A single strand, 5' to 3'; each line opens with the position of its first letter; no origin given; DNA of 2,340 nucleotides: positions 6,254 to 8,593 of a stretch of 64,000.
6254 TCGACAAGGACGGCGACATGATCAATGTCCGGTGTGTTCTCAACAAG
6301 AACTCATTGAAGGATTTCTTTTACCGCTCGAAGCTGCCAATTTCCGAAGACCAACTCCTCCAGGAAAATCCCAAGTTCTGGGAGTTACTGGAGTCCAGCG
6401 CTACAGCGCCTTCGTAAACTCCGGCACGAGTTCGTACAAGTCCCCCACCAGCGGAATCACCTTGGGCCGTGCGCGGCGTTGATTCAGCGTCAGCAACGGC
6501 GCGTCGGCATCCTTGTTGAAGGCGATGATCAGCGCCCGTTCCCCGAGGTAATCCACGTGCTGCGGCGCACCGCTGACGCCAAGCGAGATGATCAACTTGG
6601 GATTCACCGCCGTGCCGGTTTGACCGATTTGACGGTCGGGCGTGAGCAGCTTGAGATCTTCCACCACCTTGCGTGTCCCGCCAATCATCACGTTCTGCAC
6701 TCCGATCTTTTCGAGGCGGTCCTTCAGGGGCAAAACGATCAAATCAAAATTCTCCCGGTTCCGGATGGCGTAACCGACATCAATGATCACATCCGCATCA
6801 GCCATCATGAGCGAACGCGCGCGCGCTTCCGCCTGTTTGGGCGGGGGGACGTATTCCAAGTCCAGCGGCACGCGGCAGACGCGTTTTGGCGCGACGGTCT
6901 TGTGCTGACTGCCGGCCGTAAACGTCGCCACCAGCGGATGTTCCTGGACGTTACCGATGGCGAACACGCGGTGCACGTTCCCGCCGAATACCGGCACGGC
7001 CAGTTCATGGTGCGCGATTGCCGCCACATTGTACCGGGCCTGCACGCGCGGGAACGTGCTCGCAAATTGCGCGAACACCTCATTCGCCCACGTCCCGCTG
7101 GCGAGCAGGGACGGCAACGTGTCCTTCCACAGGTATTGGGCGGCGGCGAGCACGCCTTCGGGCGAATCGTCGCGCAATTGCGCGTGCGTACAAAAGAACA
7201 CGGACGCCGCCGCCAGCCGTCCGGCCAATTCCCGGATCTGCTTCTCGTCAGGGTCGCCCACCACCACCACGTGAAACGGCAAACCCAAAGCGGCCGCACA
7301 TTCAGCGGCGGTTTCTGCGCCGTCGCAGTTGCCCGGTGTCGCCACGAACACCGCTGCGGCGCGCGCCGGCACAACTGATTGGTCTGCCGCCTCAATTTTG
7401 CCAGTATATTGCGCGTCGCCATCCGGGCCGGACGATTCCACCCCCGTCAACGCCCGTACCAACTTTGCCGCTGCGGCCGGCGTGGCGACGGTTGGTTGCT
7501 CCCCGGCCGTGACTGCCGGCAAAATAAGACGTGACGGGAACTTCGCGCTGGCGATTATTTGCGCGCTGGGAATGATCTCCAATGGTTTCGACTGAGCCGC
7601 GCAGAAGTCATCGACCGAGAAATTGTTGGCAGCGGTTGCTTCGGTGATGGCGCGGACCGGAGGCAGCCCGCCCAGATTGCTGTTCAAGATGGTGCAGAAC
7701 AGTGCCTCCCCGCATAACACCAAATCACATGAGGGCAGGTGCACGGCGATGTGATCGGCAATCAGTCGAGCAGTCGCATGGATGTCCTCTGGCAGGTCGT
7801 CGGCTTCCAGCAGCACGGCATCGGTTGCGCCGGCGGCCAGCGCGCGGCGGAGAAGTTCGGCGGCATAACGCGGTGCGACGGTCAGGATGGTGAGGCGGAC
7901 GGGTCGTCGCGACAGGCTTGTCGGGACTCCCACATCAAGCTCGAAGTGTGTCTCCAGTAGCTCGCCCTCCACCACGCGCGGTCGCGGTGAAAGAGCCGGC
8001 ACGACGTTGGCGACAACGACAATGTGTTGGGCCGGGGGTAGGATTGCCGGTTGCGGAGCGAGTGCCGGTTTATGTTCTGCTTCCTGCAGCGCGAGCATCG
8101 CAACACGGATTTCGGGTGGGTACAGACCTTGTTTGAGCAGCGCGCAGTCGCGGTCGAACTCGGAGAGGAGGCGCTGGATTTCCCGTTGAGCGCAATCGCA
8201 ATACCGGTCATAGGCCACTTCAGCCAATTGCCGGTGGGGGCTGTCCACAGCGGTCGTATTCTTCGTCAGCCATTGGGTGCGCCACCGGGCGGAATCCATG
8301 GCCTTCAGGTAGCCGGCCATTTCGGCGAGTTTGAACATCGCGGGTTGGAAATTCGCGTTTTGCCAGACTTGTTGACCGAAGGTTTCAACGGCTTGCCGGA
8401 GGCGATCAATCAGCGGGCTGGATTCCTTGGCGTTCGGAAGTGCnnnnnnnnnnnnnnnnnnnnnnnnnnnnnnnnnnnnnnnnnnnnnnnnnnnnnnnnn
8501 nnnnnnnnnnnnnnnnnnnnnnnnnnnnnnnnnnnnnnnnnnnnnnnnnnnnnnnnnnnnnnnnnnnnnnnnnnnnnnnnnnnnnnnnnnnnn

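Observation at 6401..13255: Single 2301-aa ORF fuses ETF:quinone oxidoreductase, acyl-CoA dehydrogenase, ETF-beta and ETF-alpha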

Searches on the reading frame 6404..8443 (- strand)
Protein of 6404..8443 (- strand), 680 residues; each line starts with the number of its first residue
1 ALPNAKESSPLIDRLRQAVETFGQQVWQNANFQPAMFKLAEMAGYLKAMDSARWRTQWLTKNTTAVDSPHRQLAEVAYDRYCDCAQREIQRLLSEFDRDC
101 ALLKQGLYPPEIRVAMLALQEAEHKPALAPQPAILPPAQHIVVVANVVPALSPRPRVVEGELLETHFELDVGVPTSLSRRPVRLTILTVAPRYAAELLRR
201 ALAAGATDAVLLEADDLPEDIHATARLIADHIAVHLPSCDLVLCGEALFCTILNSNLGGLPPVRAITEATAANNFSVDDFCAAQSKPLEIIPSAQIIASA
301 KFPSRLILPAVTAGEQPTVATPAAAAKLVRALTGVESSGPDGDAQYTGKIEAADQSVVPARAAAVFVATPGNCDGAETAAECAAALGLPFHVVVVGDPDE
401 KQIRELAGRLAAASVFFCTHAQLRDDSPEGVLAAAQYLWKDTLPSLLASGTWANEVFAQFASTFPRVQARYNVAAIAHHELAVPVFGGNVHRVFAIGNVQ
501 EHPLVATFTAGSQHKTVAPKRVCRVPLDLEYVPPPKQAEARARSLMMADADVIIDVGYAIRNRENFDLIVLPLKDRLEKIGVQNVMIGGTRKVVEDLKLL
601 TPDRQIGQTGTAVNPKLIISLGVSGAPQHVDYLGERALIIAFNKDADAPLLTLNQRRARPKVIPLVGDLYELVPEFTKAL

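Call 25: search_solved_structures(query=A2, max_evalue=1, show_alignments=2)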
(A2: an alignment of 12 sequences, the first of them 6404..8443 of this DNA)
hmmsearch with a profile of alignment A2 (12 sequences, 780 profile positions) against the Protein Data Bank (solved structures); distinct sequences matched with E-value up to 1: 33.
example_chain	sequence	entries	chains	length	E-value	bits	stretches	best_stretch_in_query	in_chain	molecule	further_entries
6fah_A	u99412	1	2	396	1.2e-32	116.6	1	431-780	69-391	Caffeyl-CoA reductase-Etf complex subunit CarE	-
5ol2_A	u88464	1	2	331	4e-29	104.9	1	433-779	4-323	Electron transfer flavoprotein large subunit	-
7koe_B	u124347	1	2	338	8.5e-25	90.6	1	433-780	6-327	Electron transfer flavoprotein, alpha subunit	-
6fah_B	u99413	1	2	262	2.4e-23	85.8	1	186-369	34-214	Caffeyl-CoA reductase-Etf complex subunit CarD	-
4kpu_B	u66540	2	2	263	5.1e-23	84.8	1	185-360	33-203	Electron transfer flavoprotein alpha/beta-subunit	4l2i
4kpu_A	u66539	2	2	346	1.5e-22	83.2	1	452-752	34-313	Electron transfer flavoprotein alpha subunit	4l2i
1o94_C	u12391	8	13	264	5.7e-22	81.3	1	183-365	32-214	ELECTRON TRANSFER FLAVOPROTEIN BETA-SUBUNIT | ELECTRON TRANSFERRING FLAVOPROTEIN BETA-SUBUNIT | Electron transfer flavoprotein subunit beta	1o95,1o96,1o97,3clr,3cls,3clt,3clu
7qh2_A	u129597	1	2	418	4.2e-21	78.4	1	438-778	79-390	Lactate dehydrogenase (NAD(+),ferredoxin) subunit LctC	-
1efp_A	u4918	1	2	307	5.3e-21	78.1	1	445-779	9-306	PROTEIN (ELECTRON TRANSFER FLAVOPROTEIN)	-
1efp_B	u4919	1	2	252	7.8e-21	77.5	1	160-373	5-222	PROTEIN (ELECTRON TRANSFER FLAVOPROTEIN)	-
5ow0_A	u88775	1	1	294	2.2e-20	76.1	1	633-780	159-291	Electron transfer flavoprotein, alpha subunit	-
2a1t_S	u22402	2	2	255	2.9e-20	75.6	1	155-378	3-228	Electron transfer flavoprotein beta-subunit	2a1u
1efv_B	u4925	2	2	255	3.4e-20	75.4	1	155-378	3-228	ELECTRON TRANSFER FLAVOPROTEIN | Electron transfer flavoprotein beta-subunit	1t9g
1efv_A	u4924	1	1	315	2.2e-19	72.7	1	629-778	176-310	ELECTRON TRANSFER FLAVOPROTEIN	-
1t9g_R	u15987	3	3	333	3.8e-19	71.9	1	629-778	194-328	Electron transfer flavoprotein alpha-subunit, mitochondrial | Electron transfer flavoprotein alpha-subunit, mitochondrial precursor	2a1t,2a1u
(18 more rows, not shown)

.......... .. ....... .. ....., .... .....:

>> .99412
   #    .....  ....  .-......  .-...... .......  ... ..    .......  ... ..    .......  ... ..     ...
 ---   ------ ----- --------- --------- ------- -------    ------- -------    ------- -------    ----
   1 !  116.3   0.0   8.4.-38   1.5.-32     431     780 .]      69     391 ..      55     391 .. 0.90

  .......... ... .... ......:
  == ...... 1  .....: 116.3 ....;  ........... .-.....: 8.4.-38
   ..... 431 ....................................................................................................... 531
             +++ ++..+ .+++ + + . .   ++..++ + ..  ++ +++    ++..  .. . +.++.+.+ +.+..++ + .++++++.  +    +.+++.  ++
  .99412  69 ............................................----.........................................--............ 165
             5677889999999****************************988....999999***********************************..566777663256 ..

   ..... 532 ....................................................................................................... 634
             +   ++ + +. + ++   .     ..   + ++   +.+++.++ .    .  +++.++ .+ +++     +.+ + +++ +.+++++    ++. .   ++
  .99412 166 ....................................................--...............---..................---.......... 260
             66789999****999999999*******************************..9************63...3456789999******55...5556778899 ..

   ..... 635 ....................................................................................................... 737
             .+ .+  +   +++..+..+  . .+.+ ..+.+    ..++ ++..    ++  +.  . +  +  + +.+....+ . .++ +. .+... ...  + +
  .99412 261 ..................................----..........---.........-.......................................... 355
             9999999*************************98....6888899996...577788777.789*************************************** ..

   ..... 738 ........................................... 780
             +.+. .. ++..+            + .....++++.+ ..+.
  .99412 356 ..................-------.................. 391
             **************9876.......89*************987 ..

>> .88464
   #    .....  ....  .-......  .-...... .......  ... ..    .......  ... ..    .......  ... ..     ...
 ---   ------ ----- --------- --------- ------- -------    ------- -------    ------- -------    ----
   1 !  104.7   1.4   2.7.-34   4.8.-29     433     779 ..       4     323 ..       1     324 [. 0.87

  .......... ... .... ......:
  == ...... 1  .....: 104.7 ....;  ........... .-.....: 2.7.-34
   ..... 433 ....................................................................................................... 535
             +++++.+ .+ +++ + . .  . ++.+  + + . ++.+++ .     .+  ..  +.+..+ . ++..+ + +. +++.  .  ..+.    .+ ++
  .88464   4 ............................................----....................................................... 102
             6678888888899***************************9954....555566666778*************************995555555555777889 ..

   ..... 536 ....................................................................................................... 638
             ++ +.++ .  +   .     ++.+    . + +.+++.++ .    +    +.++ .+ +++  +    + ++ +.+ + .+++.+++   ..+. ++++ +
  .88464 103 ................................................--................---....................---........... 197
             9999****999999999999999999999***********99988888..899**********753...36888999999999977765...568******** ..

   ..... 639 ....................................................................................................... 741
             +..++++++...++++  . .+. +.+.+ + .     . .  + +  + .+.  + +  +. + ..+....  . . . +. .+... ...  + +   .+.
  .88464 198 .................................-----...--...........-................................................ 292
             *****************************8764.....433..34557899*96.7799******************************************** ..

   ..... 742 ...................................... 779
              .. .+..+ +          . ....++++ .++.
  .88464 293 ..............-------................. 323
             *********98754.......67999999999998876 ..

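Call 35: predict_structure(alignment_id=A2)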
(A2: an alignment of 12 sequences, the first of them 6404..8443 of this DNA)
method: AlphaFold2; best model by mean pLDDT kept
length: 680 residues; sequences in the alignment: 12
mean_pLDDT: 79.3   pTM: 0.58
mean pLDDT of the five models: 79.3, 79.1, 75.1, 75.0, 72.4
residues with pLDDT >= 90: 181; 70-90: 353; 50-70: 94; < 50: 52
segments of 3 or more residues with pLDDT < 50: 1-4, 125-137, 270-272, 312-318, 337-343, 512-515, 535-543
pLDDT, mean of each block of 10 residues (from residue 1): 55 90 85 89 90 90 89 92 94 94 88 75 49 48 84 71 74 57 85 87 86 84 88 87 84 86 69 58 82 63 74 45 85 54 67 89 91 86 89 91 86 88 78 91 91 90 85 84 77 79 86 59 87 45 60 88 90 90 84 85 75 79 66 69 87 71 88 90
secondary structure, 60 per line:
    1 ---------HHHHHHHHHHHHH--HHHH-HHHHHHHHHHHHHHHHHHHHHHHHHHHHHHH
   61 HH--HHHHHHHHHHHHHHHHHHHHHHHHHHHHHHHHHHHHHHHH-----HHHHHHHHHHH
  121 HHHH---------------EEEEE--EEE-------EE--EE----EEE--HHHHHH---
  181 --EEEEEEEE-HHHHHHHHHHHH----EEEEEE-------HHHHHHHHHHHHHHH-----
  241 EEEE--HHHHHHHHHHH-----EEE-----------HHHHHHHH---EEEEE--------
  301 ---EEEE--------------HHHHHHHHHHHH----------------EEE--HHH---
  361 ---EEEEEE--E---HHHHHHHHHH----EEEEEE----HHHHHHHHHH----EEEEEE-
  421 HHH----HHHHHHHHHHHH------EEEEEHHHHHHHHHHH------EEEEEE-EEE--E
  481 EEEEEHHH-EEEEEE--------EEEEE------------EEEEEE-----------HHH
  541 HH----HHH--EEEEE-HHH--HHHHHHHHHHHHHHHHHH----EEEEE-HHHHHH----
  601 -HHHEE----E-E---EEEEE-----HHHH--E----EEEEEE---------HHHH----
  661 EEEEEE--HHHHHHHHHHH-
elements in order (helices of 4 or more, strands of 3 or more residues): H10-22 H25-28 H30-62 H65-104 H110-124 E140-144 E147-149 E167-169 H172-177 E183-190 H192-203 E208-213 H221-235 E241-244 H247-257 E263-265 H277-284 E288-292 E304-307 H322-333 E350-352 E364-369 H376-385 E390-395 H400-409 E414-419 H428-439 E446-450 H451-461 E468-473 E475-477 E480-485 E490-495 E504-508 E521-526 H538-542 E552-556 H563-580 E585-589 H591-596 E617-621 H627-630 E638-643 H653-656 E661-666 H669-679

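Call 38: fold_search(model_id=the predicted structure, library=pdb)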
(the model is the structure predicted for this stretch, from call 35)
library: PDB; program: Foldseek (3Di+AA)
matches with E <= 10: 708; with E <= 0.001: 41
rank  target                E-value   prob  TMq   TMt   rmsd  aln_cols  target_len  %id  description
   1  2a1t_R                1.2e-14  1.00  0.32  0.60   6.6       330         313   21  Structure of the human MCAD:ETF E165betaA complex (released 2005-07-05)
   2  1efv_A                3.9e-14  1.00  0.28  0.52   8.3       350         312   20  THREE-DIMENSIONAL STRUCTURE OF HUMAN ELECTRON TRANSFER FLAVOPROTEIN TO 2.1 A RESOLUTION (released 1997-12-03)
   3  2a1u_A                6.6e-14  1.00  0.30  0.55   7.1       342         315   21  Crystal structure of the human ETF E165betaA mutant (released 2005-07-05)
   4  4kpu_A                1.0e-13  1.00  0.31  0.55   7.1       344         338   18  Electron transferring flavoprotein of Acidaminococcus fermentans: Towards a mechanism of flavin-based electron bifurca (released 2014-01-15)
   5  7qh2_A                3.0e-13  1.00  0.32  0.57   8.3       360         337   21  Cryo-EM structure of Ldh-EtfAB complex from Acetobacterium woodii (released 2022-06-29)
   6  5ol2_A                5.1e-13  1.00  0.32  0.57   6.4       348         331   22  The electron transferring flavoprotein/butyryl-CoA dehydrogenase complex from Clostridium difficile (released 2017-11-29)
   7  9a4x_B                6.6e-13  1.00  0.32  0.58   6.8       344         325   20  Integrative model of ETFB-ETFA by crosslinking MS and deep learning (released 2024-09-18)
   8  1efp_A                1.8e-12  1.00  0.28  0.52   8.5       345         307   23  ELECTRON TRANSFER FLAVOPROTEIN (ETF) FROM PARACOCCUS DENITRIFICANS (released 1999-08-09)
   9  6fah_A                3.0e-12  1.00  0.29  0.45   7.3       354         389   21  Molecular basis of the flavin-based electron-bifurcating caffeyl-CoA reductase reaction (released 2018-01-24)
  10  6fah_E                3.7e-12  1.00  0.29  0.45   7.2       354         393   21  Molecular basis of the flavin-based electron-bifurcating caffeyl-CoA reductase reaction (released 2018-01-24)
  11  7koe_B                8.0e-12  1.00  0.37  0.69   4.5       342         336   20  Electron bifurcating flavoprotein Fix/EtfABCX (released 2021-01-20)
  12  5ow0_A                4.2e-10  1.00  0.23  0.44   9.9       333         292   21  Crystal structure of an electron transfer flavoprotein from Geobacter metallireducens (released 2018-10-10)
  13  1o96_B                1.0e-09  1.00  0.24  0.42  10.2       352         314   17  Structure of electron transferring flavoprotein for Methylophilus methylotrophus. (released 2003-02-06)
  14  1o96_Z                2.5e-09  1.00  0.25  0.46  10.2       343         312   18  Structure of electron transferring flavoprotein for Methylophilus methylotrophus. (released 2003-02-06)
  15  3clt_D                3.8e-09  1.00  0.24  0.43  10.3       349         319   16  Crystal structure of the R236E mutant of Methylophilus methylotrophus ETF (released 2008-04-08)
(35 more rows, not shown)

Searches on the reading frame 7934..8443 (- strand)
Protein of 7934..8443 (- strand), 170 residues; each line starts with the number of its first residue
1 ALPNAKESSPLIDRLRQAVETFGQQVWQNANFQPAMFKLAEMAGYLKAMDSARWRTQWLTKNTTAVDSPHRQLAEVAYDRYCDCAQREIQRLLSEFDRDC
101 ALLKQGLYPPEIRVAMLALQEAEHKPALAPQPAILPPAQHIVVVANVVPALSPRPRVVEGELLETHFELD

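Call 30: search_protein_families(library=pfam, proteins=[window:7934-8443:-], max_evalue=10)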
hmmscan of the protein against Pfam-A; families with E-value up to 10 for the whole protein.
window:7934-8443:- (170 aa): 2 families
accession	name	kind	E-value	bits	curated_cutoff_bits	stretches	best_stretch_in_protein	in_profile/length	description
PF23878.1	TPR_ELP1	-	0.13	13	28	1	13-67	53-107/164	ELP1 TPR domain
PF21994.1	AGAO-like_N2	-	0.2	12.3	27.4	1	102-125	12-35/76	AGAO-like N2 domain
